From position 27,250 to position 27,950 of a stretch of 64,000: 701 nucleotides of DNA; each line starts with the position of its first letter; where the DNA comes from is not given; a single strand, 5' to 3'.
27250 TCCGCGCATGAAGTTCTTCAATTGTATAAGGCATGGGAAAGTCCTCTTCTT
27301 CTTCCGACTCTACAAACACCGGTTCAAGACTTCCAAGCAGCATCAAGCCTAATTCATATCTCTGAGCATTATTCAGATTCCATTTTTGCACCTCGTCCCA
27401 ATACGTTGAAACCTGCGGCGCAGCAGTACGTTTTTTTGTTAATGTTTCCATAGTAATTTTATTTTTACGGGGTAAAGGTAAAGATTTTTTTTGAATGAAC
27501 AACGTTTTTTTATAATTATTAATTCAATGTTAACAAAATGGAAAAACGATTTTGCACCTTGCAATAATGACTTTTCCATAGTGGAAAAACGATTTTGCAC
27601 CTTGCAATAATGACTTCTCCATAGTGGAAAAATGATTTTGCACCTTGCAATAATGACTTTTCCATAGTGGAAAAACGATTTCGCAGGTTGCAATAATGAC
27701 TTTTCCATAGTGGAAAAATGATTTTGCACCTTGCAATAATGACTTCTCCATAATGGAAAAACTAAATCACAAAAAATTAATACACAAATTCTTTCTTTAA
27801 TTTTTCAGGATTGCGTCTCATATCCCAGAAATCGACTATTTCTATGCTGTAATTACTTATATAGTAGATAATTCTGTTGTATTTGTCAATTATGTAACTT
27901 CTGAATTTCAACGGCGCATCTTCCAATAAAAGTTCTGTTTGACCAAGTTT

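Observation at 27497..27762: Spacer-less 43-bp tandem array wedged between two ParE-type toxin-antitoxin cassettes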

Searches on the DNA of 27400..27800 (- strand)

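Call 59: search_rna_families(source=window, start=27400, end=27800, threshold=evalue, max_evalue=10)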
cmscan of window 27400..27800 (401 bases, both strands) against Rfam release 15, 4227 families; matches with E-value up to 10: 18.
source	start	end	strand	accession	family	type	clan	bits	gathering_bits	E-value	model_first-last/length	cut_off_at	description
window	27640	27776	-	RF04174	MIR4208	Gene; miRNA;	-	21.8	140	0.54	1-191/191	no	MIR4208 microRNA precursor family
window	27531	27714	-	RF04097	MIR2630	Gene; miRNA;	-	21.6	144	0.039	1-229/229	no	MIR2630 microRNA precursor family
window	27636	27758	-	RF00403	SNORA41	Gene; snRNA; snoRNA; HACA-box;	-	20.1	80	0.57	1-133/133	no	Small nucleolar RNA SNORA41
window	27658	27760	-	RF04134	MIR7504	Gene; miRNA;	-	18.1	83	1.7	1-124/124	no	MIR7504 microRNA precursor family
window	27556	27607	+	RF00310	snoZ165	Gene; snRNA; snoRNA; CD-box;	-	17.8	90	1.5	1-92/92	no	Small nucleolar RNA Z165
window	27514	27630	-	RF01663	ceN93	Gene; sRNA;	-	17.7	60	1.4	1-131/131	no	Caenorhabditis sRNA ceN93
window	27642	27693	+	RF00310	snoZ165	Gene; snRNA; snoRNA; CD-box;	-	17.7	90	1.6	1-92/92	no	Small nucleolar RNA Z165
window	27683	27777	-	RF02903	AaHKsRNA96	Gene; antisense;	-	17.6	43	2.4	1-117/117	no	Aggregatibacter sRNA 96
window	27506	27545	+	RF00536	snoMe28S-Cm3227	Gene; snRNA; snoRNA; CD-box;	-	17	43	8.2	1-82/82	no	Small nucleolar RNA Me28S-Cm3227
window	27645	27693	+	RF00610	SNORD110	Gene; snRNA; snoRNA; CD-box;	CL00076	16.8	64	1.3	1-71/71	no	Small nucleolar RNA SNORD110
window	27559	27607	+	RF00610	SNORD110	Gene; snRNA; snoRNA; CD-box;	CL00076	16.8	64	1.3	1-71/71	no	Small nucleolar RNA SNORD110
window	27646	27728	-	RF00650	mir-153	Gene; miRNA;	-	16.3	54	2.7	1-73/73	no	mir-153 microRNA precursor family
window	27550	27629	-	RF00403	SNORA41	Gene; snRNA; snoRNA; HACA-box;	-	16.3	80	3.8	1-133/133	no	Small nucleolar RNA SNORA41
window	27520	27681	+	RF01459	rliE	Gene; sRNA;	-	15.8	90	3.2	1-222/222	no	Listeria sRNA rliE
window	27728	27772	+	RF00310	snoZ165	Gene; snRNA; snoRNA; CD-box;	-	15.2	90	7.1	1-92/92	no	Small nucleolar RNA Z165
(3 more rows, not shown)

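Call 62: build_rna_model(alignment_id=A3, structure=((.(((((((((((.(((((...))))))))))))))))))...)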
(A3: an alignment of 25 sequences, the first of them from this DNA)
Model R1 built from alignment A3 (25 sequences, 44 columns); structure: as given.
model positions 43; base pairs 18; branch points 0; effective number of sequences 6.43; information 1.277 bits per position. Calibrated on 0.2 Mb of random sequence (short: E-values are rough).
structure used (alignment columns):
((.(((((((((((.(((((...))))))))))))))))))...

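Call 63: search_with_rna_model(model_id=R1, source=window, filters=off, max_evalue=10)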
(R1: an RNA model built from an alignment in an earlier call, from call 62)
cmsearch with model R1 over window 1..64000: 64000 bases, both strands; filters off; matches with E-value up to 10: 68.
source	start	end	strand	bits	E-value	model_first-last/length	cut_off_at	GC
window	27622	27664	-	71.3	2.9e-15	1-43/43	no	0.33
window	27579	27621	-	70.8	4e-15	1-43/43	no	0.37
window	27536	27578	-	70.7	4.2e-15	1-43/43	no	0.33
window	27708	27750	-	69.9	6.4e-15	1-43/43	no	0.35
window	59571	59613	+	68.9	1.2e-14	1-43/43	no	0.35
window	59528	59570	+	66.8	3.9e-14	1-43/43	no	0.33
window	27665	27707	-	66.7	4.2e-14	1-43/43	no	0.37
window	59614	59656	+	62.2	5.5e-13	1-43/43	no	0.33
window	59657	59699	+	61.1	1.1e-12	1-43/43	no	0.35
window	59485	59527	+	61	1.1e-12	1-43/43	no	0.33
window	27625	27667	+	26.5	0.00051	1-43/43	no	0.33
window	27711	27753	+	25.5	0.00087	1-43/43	no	0.33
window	59700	59743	+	21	0.012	1-43/43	no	0.3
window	27539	27581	+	20.6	0.015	1-43/43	no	0.35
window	59697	59732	-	20.2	0.019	1-43/43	no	0.31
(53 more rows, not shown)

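Call 64: search_with_rna_model(model_id=R1, sources=[L001, L007, L009, L014, L020, L023, L024, L025, L027, L040, L041, L044, L051, L068, L069, L070, L073, L074, L075, L077, L078, L079, L080, L081, L083, L084, L085, L086, L088, L089, L090, L091, L013, L016, L028, L030, L038, L043, L056, L058, L062, L065, L066], max_evalue=0.01)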
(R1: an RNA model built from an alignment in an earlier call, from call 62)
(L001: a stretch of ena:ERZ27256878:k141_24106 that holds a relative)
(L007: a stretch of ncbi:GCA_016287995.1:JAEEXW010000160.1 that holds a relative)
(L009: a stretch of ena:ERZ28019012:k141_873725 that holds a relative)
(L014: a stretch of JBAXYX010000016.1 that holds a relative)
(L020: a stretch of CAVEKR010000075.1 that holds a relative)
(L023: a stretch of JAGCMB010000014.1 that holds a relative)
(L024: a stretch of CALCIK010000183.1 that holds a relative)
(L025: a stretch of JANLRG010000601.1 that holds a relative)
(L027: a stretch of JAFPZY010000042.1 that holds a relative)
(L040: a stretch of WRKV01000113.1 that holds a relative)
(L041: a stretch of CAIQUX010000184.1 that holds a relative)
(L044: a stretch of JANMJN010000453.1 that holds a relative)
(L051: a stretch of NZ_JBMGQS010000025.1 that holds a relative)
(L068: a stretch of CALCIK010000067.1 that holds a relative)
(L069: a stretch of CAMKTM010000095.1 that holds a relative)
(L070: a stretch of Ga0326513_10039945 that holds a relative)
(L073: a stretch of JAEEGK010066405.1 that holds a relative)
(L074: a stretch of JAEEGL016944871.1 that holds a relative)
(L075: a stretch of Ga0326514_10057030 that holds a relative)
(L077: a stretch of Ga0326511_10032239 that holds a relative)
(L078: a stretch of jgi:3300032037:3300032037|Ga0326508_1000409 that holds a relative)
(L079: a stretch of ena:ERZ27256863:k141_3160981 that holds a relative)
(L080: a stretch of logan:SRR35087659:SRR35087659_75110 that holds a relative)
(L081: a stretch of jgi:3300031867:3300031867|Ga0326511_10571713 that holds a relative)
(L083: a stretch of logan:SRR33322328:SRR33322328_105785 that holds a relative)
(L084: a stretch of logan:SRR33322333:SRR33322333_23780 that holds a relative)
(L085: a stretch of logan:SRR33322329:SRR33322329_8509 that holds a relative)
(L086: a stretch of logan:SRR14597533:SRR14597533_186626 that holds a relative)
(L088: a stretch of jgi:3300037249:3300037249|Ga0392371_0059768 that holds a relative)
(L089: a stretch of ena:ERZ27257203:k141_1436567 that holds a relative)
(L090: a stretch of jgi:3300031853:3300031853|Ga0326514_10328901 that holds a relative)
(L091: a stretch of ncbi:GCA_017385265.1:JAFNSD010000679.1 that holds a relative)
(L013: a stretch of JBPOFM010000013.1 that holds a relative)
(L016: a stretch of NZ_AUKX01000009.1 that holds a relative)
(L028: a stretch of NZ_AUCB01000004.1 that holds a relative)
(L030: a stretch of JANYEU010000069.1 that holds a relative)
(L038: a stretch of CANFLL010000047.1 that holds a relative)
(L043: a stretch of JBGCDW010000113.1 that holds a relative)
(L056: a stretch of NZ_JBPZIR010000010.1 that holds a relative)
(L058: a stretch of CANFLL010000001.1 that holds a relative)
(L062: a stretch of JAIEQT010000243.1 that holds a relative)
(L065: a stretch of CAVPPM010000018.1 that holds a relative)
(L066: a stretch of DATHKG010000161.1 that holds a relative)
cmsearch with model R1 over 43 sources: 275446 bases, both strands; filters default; matches with E-value up to 0.01: 55.
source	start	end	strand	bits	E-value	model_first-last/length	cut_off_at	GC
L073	5440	5482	+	71.6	1.1e-14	1-43/43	no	0.35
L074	553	595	-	71.6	1.1e-14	1-43/43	no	0.35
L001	10428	10470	+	71.3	1.3e-14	1-43/43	no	0.33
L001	10471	10513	+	70.8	1.7e-14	1-43/43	no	0.37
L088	567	609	+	70.8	1.7e-14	1-43/43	no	0.37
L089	1632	1674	+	70.8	1.7e-14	1-43/43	no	0.37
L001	10514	10556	+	70.7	1.8e-14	1-43/43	no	0.33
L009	2187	2229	+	70.7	1.8e-14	1-43/43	no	0.33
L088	739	781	+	70.7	1.8e-14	1-43/43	no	0.33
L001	10342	10384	+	69.9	2.8e-14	1-43/43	no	0.35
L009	2101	2143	+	69.9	2.8e-14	1-43/43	no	0.35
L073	5354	5396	+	69.1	4.4e-14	1-43/43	no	0.37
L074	639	681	-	69.1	4.4e-14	1-43/43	no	0.37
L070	1030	1072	-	68.9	5.1e-14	1-43/43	no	0.35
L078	6492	6534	+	67.4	1.2e-13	1-43/43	no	0.3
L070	944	986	-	66.9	1.6e-13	1-43/43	no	0.35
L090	430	472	+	66.9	1.6e-13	1-43/43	no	0.35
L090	301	343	+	66.8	1.7e-13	1-43/43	no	0.33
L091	174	216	+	66.8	1.7e-13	1-43/43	no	0.33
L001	10385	10427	+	66.7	1.8e-13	1-43/43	no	0.37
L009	2144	2186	+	66.7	1.8e-13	1-43/43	no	0.37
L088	610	652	+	66.3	2.2e-13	1-43/43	no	0.35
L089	1675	1717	+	66.3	2.2e-13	1-43/43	no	0.35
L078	6620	6662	+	66.3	2.2e-13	1-43/43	no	0.28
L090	344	386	+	66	2.8e-13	1-43/43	no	0.33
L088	653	695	+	65.8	3.1e-13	1-43/43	no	0.4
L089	1718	1760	+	65.8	3.1e-13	1-43/43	no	0.4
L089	1804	1846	+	65.6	3.5e-13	1-43/43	no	0.35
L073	5526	5568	+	65.2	4.3e-13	1-43/43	no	0.35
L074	467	509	-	65.2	4.3e-13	1-43/43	no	0.35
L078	6577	6619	+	63.6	1.1e-12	1-43/43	no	0.28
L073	5397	5439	+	63.1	1.4e-12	1-43/43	no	0.37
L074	596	638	-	63.1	1.4e-12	1-43/43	no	0.37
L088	696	738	+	62.8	1.7e-12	1-43/43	no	0.4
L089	1761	1803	+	62.8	1.7e-12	1-43/43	no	0.4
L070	987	1029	-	62.2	2.4e-12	1-43/43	no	0.33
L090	387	429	+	62.2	2.4e-12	1-43/43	no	0.33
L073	5483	5525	+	59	1.5e-11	1-43/43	no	0.37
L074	510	552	-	59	1.5e-11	1-43/43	no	0.37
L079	5496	5538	+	53.8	3.1e-10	1-43/43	no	0.33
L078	6535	6576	+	53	5e-10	1-43/43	no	0.33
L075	130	172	-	47.6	1.1e-08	1-43/43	no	0.33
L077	2453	2495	-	47.6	1.1e-08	1-43/43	no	0.33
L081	1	34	+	29.1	0.00047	10-43/43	5'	0.35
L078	6617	6659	-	28.9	0.00054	1-43/43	no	0.3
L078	6489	6531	-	27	0.0016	1-43/43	no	0.3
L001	10425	10467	-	26.5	0.0022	1-43/43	no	0.33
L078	6574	6616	-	26.5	0.0022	1-43/43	no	0.28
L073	5437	5479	-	26.2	0.0026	1-43/43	no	0.37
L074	556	598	+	26.2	0.0026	1-43/43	no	0.37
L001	10339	10381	-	25.5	0.0037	1-43/43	no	0.33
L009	2098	2140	-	25.5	0.0037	1-43/43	no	0.33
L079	5493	5535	-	25.5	0.0037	1-43/43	no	0.33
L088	607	649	-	24.3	0.0078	1-43/43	no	0.35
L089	1672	1714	-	24.3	0.0078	1-43/43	no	0.35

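Call 66: search_with_rna_model(model_id=R1, sources=[L092, L093, L094, L095, L096, L097], max_evalue=0.0001)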
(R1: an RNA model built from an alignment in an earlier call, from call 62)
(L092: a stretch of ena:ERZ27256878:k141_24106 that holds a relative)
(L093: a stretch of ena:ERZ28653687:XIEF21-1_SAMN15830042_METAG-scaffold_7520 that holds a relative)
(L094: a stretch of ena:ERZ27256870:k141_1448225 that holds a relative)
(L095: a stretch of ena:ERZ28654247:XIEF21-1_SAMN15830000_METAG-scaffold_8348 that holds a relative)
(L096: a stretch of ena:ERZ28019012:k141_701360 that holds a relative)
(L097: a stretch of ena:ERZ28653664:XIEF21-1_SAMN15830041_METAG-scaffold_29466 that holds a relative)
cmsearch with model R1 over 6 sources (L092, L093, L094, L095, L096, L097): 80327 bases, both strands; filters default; matches with E-value up to 0.0001: 29.
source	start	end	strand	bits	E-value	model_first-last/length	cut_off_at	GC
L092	7512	7554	+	68.9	1.5e-14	1-43/43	no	0.35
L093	3265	3307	+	68.9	1.5e-14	1-43/43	no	0.35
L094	7512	7554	+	68.9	1.5e-14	1-43/43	no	0.35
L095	3801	3843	+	68.9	1.5e-14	1-43/43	no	0.35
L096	2785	2827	+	68.9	1.5e-14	1-43/43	no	0.35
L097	2445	2487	+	68.9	1.5e-14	1-43/43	no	0.35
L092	7469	7511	+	66.8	4.9e-14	1-43/43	no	0.33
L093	3222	3264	+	66.8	4.9e-14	1-43/43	no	0.33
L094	7469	7511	+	66.8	4.9e-14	1-43/43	no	0.33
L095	3758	3800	+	66.8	4.9e-14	1-43/43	no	0.33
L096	2742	2784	+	66.8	4.9e-14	1-43/43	no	0.33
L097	2402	2444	+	66.8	4.9e-14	1-43/43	no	0.33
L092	7555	7597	+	62.2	7e-13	1-43/43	no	0.33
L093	3308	3350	+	62.2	7e-13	1-43/43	no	0.33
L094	7555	7597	+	62.2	7e-13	1-43/43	no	0.33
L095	3844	3886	+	62.2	7e-13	1-43/43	no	0.33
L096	2828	2870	+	62.2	7e-13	1-43/43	no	0.33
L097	2488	2530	+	62.2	7e-13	1-43/43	no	0.33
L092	7598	7640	+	61.1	1.4e-12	1-43/43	no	0.35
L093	3351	3393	+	61.1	1.4e-12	1-43/43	no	0.35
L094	7598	7640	+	61.1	1.4e-12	1-43/43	no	0.35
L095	3887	3929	+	61.1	1.4e-12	1-43/43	no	0.35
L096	2871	2913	+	61.1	1.4e-12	1-43/43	no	0.35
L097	2531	2573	+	61.1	1.4e-12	1-43/43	no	0.35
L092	7426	7468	+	61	1.4e-12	1-43/43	no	0.33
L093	3179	3221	+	61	1.4e-12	1-43/43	no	0.33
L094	7426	7468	+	61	1.4e-12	1-43/43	no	0.33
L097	2359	2401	+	61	1.4e-12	1-43/43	no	0.33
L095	3603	3645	+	49.3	1.2e-09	1-43/43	no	0.35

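Call 82: search_with_rna_model(model_id=R1, sources=[L098, L099, L100, L092], max_evalue=0.01)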
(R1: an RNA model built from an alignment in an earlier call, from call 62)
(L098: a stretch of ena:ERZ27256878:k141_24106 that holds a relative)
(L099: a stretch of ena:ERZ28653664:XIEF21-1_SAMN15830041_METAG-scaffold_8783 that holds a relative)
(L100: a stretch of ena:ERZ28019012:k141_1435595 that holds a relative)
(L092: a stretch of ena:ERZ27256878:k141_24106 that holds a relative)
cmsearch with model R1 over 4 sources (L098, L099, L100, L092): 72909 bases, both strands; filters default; matches with E-value up to 0.01: 5.
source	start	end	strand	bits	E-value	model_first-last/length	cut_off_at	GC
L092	7512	7554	+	68.9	1.3e-14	1-43/43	no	0.35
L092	7469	7511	+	66.8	4.4e-14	1-43/43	no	0.33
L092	7555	7597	+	62.2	6.3e-13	1-43/43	no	0.33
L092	7598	7640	+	61.1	1.2e-12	1-43/43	no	0.35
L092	7426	7468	+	61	1.3e-12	1-43/43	no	0.33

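Call 92: search_dna_similar(query=window:27497-27776:-, collection=plasmids, mode=distant, max_evalue=0.01, max_rows=10)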
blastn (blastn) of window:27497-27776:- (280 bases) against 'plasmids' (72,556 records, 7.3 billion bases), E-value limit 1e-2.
No match.

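Call 93: search_dna_similar(query=window:27497-27776:-, collection=phages, mode=distant, max_evalue=0.01, max_rows=10)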
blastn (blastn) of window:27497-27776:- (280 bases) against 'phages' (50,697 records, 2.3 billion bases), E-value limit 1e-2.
Records with a match: 488; places in all: 488; records where one place covers at least 80% of the query: 0.
Best place of each record, by identity: 90-95% 1; 80-90% 487.
By first word of the organism name: Escherichia 332; Shigella 60; Enterobacteria 35; Yersinia 24; Tequatrovirus 12; Salmonella 11; Citrobacter 6; Serratia 2; Pseudomonas 2; Phage 2; and 2 more.
By host as written in the record: Escherichia coli 154; - 74; Escherichia coli B 24; Shigella sp. 19; Yersinia pseudotuberculosis 14; Escherichia coli K-12 12; Escherichia coli O157:H7 9; Shigella flexneri 8; and 99 more.
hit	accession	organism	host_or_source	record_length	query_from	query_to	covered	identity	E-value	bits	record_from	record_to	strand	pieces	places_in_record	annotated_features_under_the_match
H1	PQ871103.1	Escherichia phage vB_Eco_ZCEC15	Escherichia coli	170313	227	271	16%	87.0%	4e-5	54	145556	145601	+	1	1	head assembly chaperone protein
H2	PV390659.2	Escherichia phage vB_EcoM_P8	Escherichia coli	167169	227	271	16%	87.0%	4e-5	54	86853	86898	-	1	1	capsid assembly protein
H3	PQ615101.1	Shigella phage SP21535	Shigella sonnei CICC 21535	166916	227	271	16%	87.0%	4e-5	54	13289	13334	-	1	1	capsid assembly protein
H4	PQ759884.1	Escherichia phage Pu-Krd-SF4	Escherichia coli B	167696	227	271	16%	87.0%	4e-5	54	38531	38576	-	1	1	head morphogenesis protein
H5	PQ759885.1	Escherichia phage Pu-Krd-SF5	Escherichia coli B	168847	227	271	16%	87.0%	4e-5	54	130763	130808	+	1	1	head morphogenesis protein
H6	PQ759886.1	Escherichia phage Pu-Krd-SF6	Escherichia coli B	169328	227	271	16%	87.0%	4e-5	54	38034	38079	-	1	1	head morphogenesis protein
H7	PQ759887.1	Escherichia phage Pu-Krd-SF7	Escherichia coli B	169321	227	271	16%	87.0%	4e-5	54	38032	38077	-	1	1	head morphogenesis protein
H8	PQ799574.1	Escherichia phage vB_EcoM_Maryam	Escherichia coli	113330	227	271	16%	87.0%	4e-5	54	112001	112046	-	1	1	hypothetical protein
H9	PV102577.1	Escherichia phage vB_EcoM_BMB16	Escherichia coli DH5[alpha]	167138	227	271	16%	87.0%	4e-5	54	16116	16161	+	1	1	head assembly chaperone protein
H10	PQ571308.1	Shigella phage SF2-1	Shigella flexneri SM3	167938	227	271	16%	87.0%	4e-5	54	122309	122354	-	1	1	head morphogenesis protein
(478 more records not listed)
